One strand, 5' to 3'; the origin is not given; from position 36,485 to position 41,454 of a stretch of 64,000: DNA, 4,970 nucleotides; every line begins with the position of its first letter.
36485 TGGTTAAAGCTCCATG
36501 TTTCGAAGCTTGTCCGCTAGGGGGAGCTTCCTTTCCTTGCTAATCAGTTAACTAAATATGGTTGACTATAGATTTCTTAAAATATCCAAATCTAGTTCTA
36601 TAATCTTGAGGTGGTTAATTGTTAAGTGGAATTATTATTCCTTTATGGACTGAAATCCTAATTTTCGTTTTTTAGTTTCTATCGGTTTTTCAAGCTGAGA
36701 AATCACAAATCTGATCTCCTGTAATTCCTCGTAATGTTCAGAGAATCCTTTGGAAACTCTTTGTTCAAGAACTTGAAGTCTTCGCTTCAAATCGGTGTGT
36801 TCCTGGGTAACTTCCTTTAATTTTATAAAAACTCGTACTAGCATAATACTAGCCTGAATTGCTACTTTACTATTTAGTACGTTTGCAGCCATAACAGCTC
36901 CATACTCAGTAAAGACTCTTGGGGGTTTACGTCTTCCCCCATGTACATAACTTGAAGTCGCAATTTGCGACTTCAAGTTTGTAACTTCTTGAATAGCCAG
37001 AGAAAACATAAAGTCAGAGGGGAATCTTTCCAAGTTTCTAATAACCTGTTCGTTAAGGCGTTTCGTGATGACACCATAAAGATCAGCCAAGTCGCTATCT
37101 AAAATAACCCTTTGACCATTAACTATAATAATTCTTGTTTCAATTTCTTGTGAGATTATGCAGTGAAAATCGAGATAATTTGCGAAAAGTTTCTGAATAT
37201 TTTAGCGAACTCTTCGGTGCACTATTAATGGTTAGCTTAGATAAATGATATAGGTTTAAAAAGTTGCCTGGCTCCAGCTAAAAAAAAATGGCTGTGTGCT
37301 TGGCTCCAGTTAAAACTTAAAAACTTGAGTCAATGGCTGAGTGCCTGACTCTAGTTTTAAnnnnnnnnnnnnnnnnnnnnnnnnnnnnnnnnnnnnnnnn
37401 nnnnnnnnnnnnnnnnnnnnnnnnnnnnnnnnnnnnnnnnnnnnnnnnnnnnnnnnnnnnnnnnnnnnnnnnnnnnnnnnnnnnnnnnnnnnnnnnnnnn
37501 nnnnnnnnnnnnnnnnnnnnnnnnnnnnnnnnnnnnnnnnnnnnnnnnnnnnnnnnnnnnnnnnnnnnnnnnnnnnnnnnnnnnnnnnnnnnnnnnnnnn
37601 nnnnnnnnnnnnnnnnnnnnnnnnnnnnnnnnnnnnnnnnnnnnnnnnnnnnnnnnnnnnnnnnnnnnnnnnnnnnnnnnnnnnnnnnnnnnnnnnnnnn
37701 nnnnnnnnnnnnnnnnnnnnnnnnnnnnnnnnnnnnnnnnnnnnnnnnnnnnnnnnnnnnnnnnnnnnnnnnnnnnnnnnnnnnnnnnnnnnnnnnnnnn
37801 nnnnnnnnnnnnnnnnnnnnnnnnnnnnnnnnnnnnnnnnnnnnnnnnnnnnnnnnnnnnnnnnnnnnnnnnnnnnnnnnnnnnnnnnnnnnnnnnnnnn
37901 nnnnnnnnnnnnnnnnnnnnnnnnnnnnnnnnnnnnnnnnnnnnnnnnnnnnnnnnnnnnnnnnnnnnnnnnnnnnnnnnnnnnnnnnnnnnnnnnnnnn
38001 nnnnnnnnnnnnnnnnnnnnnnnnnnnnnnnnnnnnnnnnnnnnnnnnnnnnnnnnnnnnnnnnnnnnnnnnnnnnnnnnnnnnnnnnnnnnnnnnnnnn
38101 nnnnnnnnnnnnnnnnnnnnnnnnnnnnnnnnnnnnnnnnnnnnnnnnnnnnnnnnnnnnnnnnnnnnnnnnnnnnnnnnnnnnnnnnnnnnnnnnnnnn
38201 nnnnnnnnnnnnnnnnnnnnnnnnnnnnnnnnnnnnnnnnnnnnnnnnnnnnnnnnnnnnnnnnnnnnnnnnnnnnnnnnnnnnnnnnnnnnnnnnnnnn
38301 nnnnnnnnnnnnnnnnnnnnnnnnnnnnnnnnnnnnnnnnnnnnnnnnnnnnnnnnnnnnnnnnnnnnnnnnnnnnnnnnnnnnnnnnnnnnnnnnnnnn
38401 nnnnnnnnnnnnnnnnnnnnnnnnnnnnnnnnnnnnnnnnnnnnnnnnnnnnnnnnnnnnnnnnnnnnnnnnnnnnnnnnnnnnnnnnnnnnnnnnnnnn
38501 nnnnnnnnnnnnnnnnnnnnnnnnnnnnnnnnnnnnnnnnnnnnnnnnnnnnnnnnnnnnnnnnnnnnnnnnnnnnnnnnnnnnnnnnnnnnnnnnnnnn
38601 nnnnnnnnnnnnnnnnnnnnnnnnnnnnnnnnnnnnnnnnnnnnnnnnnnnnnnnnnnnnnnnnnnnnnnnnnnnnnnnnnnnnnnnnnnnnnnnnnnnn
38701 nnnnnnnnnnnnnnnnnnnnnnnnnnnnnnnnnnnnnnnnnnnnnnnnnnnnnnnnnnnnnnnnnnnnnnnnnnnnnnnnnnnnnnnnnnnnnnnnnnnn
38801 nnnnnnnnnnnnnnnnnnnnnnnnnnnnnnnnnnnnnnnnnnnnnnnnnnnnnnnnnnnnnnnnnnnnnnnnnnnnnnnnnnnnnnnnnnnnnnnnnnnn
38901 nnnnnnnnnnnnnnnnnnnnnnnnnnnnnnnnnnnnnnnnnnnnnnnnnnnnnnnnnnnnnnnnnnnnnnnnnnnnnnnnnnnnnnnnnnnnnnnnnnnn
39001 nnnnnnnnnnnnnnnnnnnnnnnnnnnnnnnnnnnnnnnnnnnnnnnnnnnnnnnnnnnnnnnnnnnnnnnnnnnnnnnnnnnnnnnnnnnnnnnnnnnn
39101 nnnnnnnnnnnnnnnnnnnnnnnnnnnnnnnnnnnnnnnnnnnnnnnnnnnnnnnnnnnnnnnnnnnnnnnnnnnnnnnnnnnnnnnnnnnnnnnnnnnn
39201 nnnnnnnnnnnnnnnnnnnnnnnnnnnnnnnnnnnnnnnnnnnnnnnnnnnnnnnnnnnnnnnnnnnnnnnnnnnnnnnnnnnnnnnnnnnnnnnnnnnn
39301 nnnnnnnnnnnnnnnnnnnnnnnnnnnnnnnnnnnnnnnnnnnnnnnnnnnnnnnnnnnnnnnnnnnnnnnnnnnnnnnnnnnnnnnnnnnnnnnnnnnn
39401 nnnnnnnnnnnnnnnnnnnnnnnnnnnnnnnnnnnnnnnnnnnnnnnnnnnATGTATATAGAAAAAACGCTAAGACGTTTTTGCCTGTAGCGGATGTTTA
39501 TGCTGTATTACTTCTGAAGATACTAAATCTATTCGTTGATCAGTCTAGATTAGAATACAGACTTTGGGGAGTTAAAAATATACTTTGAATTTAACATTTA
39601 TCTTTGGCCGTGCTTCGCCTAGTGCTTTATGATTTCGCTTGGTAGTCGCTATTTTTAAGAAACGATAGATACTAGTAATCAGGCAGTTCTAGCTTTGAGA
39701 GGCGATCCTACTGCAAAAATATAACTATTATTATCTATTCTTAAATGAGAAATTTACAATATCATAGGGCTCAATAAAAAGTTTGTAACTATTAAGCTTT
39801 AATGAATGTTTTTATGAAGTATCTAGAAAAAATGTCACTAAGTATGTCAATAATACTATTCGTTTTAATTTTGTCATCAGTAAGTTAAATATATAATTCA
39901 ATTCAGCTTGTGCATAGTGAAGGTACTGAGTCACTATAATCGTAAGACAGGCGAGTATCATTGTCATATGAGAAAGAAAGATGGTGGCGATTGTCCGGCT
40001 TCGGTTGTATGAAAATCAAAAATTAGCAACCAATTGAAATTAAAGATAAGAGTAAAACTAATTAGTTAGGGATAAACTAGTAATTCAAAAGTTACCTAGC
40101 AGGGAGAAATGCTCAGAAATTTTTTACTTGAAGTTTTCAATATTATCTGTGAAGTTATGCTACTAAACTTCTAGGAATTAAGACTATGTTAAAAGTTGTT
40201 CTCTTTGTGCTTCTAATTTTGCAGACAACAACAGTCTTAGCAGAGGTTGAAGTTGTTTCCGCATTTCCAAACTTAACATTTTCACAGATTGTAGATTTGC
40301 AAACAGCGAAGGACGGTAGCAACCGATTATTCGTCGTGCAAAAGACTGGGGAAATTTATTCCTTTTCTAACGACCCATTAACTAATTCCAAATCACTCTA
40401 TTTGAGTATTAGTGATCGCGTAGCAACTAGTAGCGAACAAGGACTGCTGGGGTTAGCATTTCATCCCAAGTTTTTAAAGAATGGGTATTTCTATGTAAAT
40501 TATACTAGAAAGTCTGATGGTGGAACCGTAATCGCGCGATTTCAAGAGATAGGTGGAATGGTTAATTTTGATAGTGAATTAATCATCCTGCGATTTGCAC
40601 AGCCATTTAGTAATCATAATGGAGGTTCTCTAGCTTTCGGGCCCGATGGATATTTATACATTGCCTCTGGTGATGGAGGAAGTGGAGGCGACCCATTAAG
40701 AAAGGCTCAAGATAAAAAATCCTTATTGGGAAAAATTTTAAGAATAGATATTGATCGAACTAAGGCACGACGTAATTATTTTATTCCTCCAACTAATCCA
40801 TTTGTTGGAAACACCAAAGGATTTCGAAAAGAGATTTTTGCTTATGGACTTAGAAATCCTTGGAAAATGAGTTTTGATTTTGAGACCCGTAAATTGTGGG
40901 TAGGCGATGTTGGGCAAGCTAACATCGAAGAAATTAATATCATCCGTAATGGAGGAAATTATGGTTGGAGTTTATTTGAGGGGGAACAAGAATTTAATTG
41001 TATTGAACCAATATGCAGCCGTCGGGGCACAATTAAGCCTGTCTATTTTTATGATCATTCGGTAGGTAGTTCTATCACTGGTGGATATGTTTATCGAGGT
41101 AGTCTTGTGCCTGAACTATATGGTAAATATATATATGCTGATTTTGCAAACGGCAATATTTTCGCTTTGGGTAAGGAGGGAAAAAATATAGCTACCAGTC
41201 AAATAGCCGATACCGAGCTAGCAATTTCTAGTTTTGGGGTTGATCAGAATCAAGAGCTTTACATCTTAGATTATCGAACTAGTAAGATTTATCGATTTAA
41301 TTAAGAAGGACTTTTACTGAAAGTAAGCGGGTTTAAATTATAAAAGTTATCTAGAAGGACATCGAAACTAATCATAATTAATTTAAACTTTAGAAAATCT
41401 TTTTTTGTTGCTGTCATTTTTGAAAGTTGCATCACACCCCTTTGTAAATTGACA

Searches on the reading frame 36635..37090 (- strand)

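Call 81: search_protein_families(library=pfam, proteins=[window:36635-37090:-], max_evalue=0.00001)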
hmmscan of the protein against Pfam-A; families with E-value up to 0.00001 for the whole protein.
window:36635-37090:- (151 aa): 1 family
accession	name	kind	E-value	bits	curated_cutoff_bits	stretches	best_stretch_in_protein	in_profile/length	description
PF10543.14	ORF6N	-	1.2e-20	74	27.8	1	1-71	17-86/86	ORF6N domain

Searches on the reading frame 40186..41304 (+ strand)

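Call 81: search_protein_families(library=pfam, proteins=[window:40186-41304:+], max_evalue=0.00001)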
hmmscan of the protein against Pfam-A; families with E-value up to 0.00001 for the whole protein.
window:40186-41304:+ (372 aa): 1 family
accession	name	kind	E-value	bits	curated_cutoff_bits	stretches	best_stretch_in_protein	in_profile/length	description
PF07995.17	GSDH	-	1.1e-49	170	25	1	38-362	7-323/332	Glucose / Sorbosone dehydrogenase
